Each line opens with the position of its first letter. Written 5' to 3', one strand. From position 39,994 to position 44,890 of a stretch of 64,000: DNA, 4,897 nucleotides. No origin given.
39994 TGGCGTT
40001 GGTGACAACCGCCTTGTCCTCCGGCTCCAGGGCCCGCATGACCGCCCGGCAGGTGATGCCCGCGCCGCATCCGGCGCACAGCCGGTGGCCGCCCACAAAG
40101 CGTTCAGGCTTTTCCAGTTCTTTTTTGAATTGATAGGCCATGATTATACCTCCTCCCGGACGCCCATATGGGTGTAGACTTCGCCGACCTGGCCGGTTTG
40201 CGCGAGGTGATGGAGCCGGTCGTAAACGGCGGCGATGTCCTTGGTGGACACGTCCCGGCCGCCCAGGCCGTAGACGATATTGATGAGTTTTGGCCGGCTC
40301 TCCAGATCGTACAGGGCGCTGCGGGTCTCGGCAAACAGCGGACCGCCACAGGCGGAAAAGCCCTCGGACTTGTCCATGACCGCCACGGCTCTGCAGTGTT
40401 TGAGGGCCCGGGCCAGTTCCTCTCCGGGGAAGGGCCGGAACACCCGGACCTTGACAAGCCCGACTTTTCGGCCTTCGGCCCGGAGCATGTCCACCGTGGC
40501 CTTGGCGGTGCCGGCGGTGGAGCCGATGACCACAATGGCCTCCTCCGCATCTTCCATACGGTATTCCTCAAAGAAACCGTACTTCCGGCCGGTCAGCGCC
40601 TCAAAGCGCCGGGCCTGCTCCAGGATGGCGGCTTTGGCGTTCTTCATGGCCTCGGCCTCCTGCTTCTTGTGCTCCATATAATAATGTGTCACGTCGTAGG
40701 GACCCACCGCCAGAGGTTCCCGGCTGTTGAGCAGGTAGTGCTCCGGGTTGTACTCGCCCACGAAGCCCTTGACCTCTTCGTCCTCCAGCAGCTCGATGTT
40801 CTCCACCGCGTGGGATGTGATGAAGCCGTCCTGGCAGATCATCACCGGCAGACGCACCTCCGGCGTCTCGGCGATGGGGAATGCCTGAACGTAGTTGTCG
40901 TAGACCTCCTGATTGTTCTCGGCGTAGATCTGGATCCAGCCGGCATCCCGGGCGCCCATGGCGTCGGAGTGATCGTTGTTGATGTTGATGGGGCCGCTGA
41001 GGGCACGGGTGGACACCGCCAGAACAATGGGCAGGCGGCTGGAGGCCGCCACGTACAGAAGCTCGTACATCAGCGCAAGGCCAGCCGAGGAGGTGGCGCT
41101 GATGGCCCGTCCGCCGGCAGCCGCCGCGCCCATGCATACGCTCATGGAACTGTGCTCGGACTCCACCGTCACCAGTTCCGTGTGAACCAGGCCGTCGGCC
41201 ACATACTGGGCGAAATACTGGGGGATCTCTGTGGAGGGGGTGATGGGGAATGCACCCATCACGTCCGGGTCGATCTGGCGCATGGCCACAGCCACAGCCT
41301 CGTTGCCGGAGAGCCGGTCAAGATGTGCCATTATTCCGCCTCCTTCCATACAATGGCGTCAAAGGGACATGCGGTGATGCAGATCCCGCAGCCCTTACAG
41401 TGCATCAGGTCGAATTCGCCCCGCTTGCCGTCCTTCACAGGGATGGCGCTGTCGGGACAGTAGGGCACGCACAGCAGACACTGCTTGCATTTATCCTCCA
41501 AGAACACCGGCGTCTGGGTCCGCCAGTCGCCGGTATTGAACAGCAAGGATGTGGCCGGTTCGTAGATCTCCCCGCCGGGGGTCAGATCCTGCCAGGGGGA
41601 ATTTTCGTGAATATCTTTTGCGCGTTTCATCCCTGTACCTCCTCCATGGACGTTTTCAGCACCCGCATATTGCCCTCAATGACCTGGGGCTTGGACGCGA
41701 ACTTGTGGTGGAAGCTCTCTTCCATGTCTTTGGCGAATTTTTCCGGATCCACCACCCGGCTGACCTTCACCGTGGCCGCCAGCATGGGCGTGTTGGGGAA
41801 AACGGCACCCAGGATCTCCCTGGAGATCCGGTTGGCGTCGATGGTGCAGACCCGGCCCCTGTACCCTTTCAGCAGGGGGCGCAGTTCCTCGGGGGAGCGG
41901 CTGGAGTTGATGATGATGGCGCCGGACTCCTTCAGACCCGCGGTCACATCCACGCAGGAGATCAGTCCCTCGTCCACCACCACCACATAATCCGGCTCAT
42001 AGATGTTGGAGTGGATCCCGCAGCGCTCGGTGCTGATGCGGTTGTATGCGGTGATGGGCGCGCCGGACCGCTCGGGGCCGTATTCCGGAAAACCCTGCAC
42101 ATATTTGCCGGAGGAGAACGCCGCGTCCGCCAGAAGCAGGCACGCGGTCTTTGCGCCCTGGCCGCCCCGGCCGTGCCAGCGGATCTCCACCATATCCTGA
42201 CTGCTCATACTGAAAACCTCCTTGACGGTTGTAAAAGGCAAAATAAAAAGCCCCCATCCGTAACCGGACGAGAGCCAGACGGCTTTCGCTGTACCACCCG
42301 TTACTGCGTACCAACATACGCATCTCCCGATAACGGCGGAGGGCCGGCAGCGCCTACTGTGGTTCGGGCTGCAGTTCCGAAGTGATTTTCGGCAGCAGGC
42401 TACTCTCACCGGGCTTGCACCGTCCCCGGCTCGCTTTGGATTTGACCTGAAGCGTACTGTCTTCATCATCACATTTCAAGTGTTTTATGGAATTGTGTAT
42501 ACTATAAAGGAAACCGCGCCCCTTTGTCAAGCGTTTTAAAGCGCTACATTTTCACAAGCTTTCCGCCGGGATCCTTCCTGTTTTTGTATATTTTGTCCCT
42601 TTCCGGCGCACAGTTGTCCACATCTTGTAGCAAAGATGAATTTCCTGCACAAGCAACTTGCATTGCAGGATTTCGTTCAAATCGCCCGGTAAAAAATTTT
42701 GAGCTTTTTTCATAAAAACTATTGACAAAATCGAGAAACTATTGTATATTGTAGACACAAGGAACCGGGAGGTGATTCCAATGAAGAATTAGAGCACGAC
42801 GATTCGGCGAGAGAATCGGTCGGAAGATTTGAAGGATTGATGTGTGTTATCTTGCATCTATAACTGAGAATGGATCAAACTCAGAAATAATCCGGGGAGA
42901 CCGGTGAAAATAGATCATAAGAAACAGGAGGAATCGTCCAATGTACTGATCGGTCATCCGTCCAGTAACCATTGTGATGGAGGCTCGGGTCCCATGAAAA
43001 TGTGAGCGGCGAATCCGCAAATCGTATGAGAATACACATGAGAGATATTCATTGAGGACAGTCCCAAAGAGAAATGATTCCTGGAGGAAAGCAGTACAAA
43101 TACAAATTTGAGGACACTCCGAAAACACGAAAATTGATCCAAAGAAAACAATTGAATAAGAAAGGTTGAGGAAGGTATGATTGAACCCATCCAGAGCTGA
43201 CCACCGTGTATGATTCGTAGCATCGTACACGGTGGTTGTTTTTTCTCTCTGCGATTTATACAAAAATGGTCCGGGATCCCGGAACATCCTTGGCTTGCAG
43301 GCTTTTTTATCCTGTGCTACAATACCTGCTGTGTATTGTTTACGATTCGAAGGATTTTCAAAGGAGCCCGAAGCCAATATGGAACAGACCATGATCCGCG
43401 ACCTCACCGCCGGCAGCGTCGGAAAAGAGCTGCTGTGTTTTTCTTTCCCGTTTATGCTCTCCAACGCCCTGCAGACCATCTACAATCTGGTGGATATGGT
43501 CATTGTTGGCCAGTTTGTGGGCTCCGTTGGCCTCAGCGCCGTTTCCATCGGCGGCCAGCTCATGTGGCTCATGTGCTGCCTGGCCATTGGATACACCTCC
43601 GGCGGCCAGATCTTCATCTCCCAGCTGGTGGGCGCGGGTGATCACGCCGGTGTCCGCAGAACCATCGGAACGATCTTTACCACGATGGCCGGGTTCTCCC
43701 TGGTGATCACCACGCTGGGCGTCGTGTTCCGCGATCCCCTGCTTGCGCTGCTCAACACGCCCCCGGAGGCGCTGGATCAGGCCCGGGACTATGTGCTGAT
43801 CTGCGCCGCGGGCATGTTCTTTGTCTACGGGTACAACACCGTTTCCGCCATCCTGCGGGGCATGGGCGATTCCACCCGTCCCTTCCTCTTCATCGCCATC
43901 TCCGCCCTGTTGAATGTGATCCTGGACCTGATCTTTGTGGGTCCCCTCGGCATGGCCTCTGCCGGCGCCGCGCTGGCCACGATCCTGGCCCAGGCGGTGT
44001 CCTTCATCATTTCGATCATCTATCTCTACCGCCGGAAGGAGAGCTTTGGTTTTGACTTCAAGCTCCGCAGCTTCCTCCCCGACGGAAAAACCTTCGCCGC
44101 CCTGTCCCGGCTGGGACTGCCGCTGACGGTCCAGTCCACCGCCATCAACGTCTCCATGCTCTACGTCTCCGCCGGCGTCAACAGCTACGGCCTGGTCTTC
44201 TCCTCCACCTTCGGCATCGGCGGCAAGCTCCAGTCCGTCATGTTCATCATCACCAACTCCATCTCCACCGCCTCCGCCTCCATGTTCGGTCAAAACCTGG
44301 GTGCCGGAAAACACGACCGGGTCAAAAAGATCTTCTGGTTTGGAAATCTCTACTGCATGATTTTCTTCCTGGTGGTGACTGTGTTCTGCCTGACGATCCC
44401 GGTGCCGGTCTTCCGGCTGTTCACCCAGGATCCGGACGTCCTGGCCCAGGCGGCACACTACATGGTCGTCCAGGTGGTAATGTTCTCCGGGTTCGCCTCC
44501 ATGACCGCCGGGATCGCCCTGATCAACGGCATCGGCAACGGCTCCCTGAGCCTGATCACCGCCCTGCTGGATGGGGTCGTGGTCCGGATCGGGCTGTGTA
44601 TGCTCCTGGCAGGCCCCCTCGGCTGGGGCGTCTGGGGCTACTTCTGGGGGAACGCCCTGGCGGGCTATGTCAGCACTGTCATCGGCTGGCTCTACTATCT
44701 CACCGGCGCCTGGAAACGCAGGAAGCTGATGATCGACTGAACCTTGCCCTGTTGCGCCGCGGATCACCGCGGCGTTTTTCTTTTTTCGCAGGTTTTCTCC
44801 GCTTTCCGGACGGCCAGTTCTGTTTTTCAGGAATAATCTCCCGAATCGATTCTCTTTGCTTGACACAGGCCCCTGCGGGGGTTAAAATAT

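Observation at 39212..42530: Isoleucine-specific T-box riboswitch controlling a four-subunit 2-oxoacid:ferredoxin oxidoreductase operon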

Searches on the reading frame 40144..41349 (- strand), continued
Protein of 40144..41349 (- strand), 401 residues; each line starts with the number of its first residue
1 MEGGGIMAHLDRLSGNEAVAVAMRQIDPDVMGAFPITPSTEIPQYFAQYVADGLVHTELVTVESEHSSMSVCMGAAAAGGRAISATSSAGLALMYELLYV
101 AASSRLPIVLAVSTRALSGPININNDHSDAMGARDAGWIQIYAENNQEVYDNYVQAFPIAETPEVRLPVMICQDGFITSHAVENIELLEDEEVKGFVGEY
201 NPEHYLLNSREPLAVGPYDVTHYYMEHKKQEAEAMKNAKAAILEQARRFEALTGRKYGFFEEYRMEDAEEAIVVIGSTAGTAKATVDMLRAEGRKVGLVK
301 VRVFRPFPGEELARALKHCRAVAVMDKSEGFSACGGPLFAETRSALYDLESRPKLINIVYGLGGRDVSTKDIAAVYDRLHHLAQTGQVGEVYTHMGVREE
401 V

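Call 53: search_protein_families(library=pfam, proteins=[L070:9201-10106:+, L017:9369-10751:+, L029:9223-10152:+, L029:10253-10555:+, L069:9183-10505:-, L069:10574-11437:+, L025:9328-11715:+, L017:4952-5623:-, L009:9120-9899:+, L058:9195-10388:+], max_evalue=0.0001)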
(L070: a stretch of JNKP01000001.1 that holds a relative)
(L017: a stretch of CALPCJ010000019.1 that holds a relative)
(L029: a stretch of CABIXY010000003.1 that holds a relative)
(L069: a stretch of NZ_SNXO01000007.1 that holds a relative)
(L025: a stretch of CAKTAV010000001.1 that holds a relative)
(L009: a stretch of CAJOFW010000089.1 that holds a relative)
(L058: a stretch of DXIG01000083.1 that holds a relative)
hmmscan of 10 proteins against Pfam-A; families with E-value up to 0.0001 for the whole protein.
L070:9201-10106:+ (301 aa): 0 families

L017:9369-10751:+ (460 aa): 2 families
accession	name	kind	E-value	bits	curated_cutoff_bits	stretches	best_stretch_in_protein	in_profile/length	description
PF07690.21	MFS_1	-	3.3e-29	102.3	33.4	1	55-402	1-346/347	Major Facilitator Superfamily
PF05977.19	MFS_3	-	8.9e-17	61.1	27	1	51-413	11-370/524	Transmembrane secretion effector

L029:9223-10152:+ (309 aa): 1 family
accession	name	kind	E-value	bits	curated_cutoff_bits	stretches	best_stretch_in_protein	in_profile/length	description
PF00041.27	fn3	-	2.1e-07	31.5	25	1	56-136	2-77/84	Fibronectin type III domain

L029:10253-10555:+ (100 aa): 6 families
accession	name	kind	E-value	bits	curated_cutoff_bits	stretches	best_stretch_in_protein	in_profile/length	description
PF01022.26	HTH_5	-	1.9e-13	50.5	22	1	19-63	1-45/47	Bacterial regulatory protein, arsR family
PF12840.13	HTH_20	-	1.4e-11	44.6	27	1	17-63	1-48/51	Helix-turn-helix domain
PF08279.18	HTH_11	-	7e-06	26.3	25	1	22-69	2-51/55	HTH domain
PF13412.12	HTH_24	-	4.3e-05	23.4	21.9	1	23-63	6-47/48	Winged helix-turn-helix DNA-binding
PF01978.25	TrmB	-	6.5e-05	23.1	25.6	1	27-74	16-63/68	Sugar-specific transcriptional regulator TrmB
PF24034.1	DUF7343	-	7.4e-05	23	27.6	1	25-65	10-50/62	Domain of unknown function (DUF7343)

L069:9183-10505:- (440 aa): 1 family
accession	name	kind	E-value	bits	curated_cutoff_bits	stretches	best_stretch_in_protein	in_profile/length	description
PF01554.23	MatE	-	2.1e-30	106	24.9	2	19-180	1-161/161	MatE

L069:10574-11437:+ (287 aa): 4 families
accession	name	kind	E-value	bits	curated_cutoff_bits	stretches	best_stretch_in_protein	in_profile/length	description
PF13411.12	MerR_1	-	6.2e-15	55.5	21.6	1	5-70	1-66/69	MerR HTH family regulatory protein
PF00376.29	MerR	-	2.4e-12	46.9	28.2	1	6-42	1-38/38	MerR family regulatory protein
PF06445.20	GyrI-like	-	1.6e-09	38.6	26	1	220-285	87-153/155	GyrI-like small molecule binding domain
PF09278.17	MerR-DNA-bind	-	5.5e-06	27.4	25.4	1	48-104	2-63/65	MerR, DNA binding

L025:9328-11715:+ (795 aa): 1 family
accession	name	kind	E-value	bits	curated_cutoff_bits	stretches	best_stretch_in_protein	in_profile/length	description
PF09586.16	YfhO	-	5.7e-73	247.1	28.5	2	42-675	18-635/835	Bacterial membrane protein YfhO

L017:4952-5623:- (223 aa): 0 families

L009:9120-9899:+ (259 aa): 0 families

L058:9195-10388:+ (397 aa): 0 families

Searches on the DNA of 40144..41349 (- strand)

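Call 24: search_rna_families(sources=[L044, L030, L067, L016, L021, L078, L075, L080], threshold=evalue, max_evalue=0.1)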
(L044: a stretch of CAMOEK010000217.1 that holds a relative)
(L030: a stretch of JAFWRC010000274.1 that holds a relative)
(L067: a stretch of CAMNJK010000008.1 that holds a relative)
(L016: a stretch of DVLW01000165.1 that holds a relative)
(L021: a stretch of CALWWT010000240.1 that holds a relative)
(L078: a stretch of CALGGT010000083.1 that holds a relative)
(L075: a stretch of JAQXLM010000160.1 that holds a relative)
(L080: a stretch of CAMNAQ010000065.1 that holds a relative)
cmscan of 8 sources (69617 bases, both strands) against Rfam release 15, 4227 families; matches with E-value up to 0.1: 0.
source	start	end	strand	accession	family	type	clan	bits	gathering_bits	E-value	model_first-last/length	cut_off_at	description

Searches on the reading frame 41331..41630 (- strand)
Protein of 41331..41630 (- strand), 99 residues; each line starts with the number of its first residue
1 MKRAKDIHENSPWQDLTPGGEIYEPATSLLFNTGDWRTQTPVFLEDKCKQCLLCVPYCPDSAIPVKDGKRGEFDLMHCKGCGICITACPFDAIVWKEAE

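Call 11: search_protein_families(library=ncbifam, proteins=[window:41331-41630:-], max_evalue=0.00001)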
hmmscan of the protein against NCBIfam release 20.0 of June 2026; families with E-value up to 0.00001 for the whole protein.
window:41331-41630:- (99 aa): 27 families (the best 25 are shown)
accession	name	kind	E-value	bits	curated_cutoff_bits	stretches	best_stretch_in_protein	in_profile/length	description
TIGR02179.1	PorD_KorD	subfamily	6.6e-26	90.2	60.05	1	22-95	1-74/78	2-oxoacid:acceptor oxidoreductase, delta subunit, pyruvate/2-ketoisovalerate family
NF040684.1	PorD_Arch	equivalog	4.7e-24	84.3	120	1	17-94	3-80/85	pyruvate synthase subunit PorD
NF007203.0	PRK09624.1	equivalog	2.7e-22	79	171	1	14-94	19-99/105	pyuvate ferredoxin oxidoreductase subunit delta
NF007202.0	PRK09623.1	equivalog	2e-19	69.8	166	1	26-96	31-101/105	3-methyl-2-oxobutanoate dehydrogenase subunit delta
NF007204.0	PRK09625.1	equivalog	6.8e-19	68.2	125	1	23-91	36-104/133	pyruvate flavodoxin oxidoreductase subunit delta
NF045790.1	OxalOxreddelta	equivalog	5.2e-18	65.3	230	1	33-93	247-306/316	oxalate oxidoreductase subunit delta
TIGR02700.1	flavo_MJ0208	hypoth_equivalog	1.4e-15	57.2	251.35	1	33-94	134-195/234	dihydromethanopterin reductase (acceptor)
NF045763.1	PhenlGlyoxDHPadF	equivalog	6.2e-14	51.9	150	1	32-93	17-77/78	NADH-dependent phenylglyoxylate dehydrogenase subunit delta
TIGR04105.1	FeFe_hydrog_B1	subfamily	1.8e-10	40.1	450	1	42-94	107-160/462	monomeric [FeFe] hydrogenase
NF040770.1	hetero_SS_HdrA2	exception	3e-10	38.9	1100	1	39-96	570-626/777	CoB-CoM heterodisulfide reductase HdrA2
NF038196.1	ferrodoxin_EFR1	subfamily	1.1e-09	38.7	75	1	28-97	167-233/242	EFR1 family ferrodoxin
NF045874.1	Vhu_polyferre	exception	6.4e-09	35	600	1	39-94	121-175/381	F420-non-reducing hydrogenase associated-polyferredoxin VhuB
NF042987.1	OGOR_delta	exception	4.5e-08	33.2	125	0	73-96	28-51/89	2-oxoglutarate ferredoxin oxidoreductase subunit delta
NF040864.1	HgcB_ferredoxin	equivalog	4.9e-08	32.7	99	1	43-94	11-62/93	mercury methylation ferredoxin HgcB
NF043069.1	T4HPD_activ_SAM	equivalog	2.4e-07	30.5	425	1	42-92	47-96/299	trans-4-hydroxy-L-proline dehydratase activase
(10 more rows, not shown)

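Call 12: search_protein_families(library=pfam, proteins=[window:41331-41630:-], max_evalue=0.0001)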
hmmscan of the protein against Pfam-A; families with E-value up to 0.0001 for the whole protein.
window:41331-41630:- (99 aa): 10 families
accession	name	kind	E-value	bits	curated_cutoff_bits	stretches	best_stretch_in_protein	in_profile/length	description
PF00037.32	Fer4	-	3.1e-13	49.4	21.1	2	73-93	3-23/24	4Fe-4S binding domain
PF12838.12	Fer4_7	-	4.4e-10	40.3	27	1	47-92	1-52/52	4Fe-4S dicluster domain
PF13187.11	Fer4_9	-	2.2e-09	37.6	27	1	47-93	1-52/52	4Fe-4S dicluster domain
PF12837.12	Fer4_6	-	4.5e-09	36.3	25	0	41-63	2-24/24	4Fe-4S binding domain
PF12797.12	Fer4_2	-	4.7e-09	36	24.5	1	72-90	4-22/22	4Fe-4S binding domain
PF13484.11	Fer4_16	-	2.2e-07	32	30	0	77-95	1-19/66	4Fe-4S double cluster binding domain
PF14697.11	Fer4_21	-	9.6e-07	29.3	35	1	45-93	5-57/59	4Fe-4S dicluster domain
PF12800.12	Fer4_4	-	1.1e-06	28.9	24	0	77-90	3-16/17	4Fe-4S binding domain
PF13237.11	Fer4_10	-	1.3e-06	28.7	25.5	1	42-89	3-53/53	4Fe-4S dicluster domain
PF25160.1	LdpA_Fe-S-bd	-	3e-05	24.2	27.6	0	54-94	9-44/49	LdpA Fe-S cluster-binding domain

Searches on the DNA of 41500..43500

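Call 5: search_rna_families(source=window, start=41500, end=43500, threshold=evalue, max_evalue=10, show_alignments=3)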
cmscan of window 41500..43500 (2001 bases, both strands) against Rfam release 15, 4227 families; matches with E-value up to 10: 6.
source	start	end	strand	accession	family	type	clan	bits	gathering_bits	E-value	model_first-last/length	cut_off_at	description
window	42261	42478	-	RF00230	T-box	Cis-reg; leader;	-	76.1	93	3.5e-16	1-219/219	no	T-box leader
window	42065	42150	+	RF02965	CyVA-1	Gene; sRNA;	-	16.9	41.4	2.5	1-77/77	no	CyVA-1 RNA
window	42238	42276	-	RF00489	ctRNA_p42d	Gene; antisense;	-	16.3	50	4.9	5-46/46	no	ctRNA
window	43166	43213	+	RF00324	snoMBII-202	Gene; snRNA; snoRNA; CD-box;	-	15.8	40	6.4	32-79/84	no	Small nucleolar RNA MBII-202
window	43147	43197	+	RF01130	sR46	Gene; snRNA; snoRNA; CD-box;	-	14.6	50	2.6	1-56/56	no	Small nucleolar RNA sR46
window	43174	43213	+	RF01977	HOTAIRM1_3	Gene; lncRNA;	-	12.3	37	7.6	1-59/59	no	HOX antisense intergenic RNA myeloid 1 conserved region 3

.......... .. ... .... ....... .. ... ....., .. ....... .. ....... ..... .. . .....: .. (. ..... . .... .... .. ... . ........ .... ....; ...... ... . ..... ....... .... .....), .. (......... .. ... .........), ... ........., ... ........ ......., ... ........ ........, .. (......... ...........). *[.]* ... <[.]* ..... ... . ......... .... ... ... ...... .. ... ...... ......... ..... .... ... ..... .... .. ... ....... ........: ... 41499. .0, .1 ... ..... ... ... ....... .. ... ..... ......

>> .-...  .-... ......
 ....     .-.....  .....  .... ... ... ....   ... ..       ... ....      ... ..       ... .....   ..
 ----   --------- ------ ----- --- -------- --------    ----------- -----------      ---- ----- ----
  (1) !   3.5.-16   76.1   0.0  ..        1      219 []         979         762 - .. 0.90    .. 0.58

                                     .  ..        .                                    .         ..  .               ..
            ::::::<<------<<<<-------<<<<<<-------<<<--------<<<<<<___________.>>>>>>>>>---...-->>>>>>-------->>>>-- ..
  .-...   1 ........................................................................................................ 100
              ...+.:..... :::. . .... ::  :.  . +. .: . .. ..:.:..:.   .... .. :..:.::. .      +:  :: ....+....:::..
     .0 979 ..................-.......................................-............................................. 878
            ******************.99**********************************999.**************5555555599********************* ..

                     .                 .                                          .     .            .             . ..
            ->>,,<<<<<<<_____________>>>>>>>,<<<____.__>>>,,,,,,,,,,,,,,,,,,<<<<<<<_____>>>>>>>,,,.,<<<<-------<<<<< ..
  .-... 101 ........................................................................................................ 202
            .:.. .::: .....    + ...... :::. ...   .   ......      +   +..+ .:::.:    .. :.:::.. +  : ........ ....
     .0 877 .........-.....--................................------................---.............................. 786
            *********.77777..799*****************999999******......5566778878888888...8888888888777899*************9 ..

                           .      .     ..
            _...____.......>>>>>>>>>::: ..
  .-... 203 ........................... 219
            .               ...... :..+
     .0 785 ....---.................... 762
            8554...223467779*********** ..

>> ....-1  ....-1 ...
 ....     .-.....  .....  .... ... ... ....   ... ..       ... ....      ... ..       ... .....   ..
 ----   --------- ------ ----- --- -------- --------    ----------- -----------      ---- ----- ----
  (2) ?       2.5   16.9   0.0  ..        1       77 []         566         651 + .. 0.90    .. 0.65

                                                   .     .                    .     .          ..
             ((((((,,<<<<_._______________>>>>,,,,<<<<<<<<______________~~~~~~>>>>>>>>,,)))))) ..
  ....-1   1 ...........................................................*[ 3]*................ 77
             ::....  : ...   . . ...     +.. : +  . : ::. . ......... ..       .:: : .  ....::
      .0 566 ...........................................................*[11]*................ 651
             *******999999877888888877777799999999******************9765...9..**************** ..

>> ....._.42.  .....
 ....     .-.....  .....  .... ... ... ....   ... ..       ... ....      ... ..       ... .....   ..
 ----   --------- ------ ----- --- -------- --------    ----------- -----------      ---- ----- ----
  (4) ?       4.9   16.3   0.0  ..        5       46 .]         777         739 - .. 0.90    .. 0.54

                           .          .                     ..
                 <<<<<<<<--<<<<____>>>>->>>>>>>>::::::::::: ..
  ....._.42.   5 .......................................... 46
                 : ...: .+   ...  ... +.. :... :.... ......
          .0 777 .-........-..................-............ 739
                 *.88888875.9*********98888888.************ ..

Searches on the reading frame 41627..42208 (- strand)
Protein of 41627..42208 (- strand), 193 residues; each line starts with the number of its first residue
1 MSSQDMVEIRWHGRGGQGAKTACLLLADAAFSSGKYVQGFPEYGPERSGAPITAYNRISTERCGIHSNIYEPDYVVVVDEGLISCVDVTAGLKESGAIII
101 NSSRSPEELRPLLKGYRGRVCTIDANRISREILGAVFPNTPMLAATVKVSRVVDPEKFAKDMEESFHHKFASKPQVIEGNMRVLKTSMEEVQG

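Call 11: search_protein_families(library=ncbifam, proteins=[window:41627-42208:-], max_evalue=0.00001)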
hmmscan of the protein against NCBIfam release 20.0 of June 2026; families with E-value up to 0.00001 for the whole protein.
window:41627-42208:- (193 aa): 10 families
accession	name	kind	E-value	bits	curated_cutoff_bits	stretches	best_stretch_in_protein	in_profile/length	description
TIGR02175.1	PorC_KorC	subfamily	6.4e-61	205.2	81.1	1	6-192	1-176/177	2-oxoacid:acceptor oxidoreductase, gamma subunit, pyruvate/2-ketoisovalerate family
NF040683.1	PorC_Meth_Thtga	equivalog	1.3e-53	181.4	270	1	6-192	1-174/177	pyruvate synthase subunit PorC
NF006321.0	PRK08534.1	equivalog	3.8e-51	173.3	225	1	6-174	1-166/181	pyruvate ferredoxin oxidoreductase subunit gamma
NF010632.0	PRK14029.1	equivalog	9.6e-48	162.3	335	1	6-173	1-168/185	pyruvate/ketoisovalerate ferredoxin oxidoreductase subunit gamma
NF004497.0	PRK05844.1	equivalog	1.9e-41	141.7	243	1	6-192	1-186/186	pyruvate flavodoxin oxidoreductase subunit gamma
NF045762.1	PhenlGlyoxDHPadE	equivalog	9e-36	123.5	300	1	6-166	1-159/187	NADH-dependent phenylglyoxylate dehydrogenase subunit gamma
NF045790.1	OxalOxreddelta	equivalog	1.4e-17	63.9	230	1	18-132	27-147/316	oxalate oxidoreductase subunit delta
TIGR03710.1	OAFO_sf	subfamily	1.2e-12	47.3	482.75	1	7-191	2-173/561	2-oxoacid:acceptor oxidoreductase subunit alpha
TIGR02176.1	pyruv_ox_red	equivalog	1.3e-09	36.5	911.35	1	4-192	411-609/1167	pyruvate:ferredoxin (flavodoxin) oxidoreductase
NF006323.0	PRK08537.1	equivalog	6.9e-08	32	235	1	8-166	4-159/181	2-oxoacid:ferredoxin oxidoreductase subunit gamma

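Call 12: search_protein_families(library=pfam, proteins=[window:41627-42208:-], max_evalue=0.0001)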
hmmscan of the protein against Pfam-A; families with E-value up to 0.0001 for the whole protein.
window:41627-42208:- (193 aa): 1 family
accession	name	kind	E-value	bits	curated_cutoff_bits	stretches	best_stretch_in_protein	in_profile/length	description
PF01558.24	POR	-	6.6e-40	137.5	27.4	1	15-188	1-172/173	Pyruvate ferredoxin/flavodoxin oxidoreductase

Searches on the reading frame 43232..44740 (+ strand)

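Call 12: search_protein_families(library=pfam, proteins=[window:43232-44740:+], max_evalue=0.0001)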
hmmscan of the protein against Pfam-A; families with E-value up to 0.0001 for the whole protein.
window:43232-44740:+ (502 aa): 1 family
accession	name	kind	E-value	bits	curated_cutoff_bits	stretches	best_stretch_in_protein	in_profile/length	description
PF01554.23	MatE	-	3.5e-42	144.3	24.9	2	73-233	1-160/161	MatE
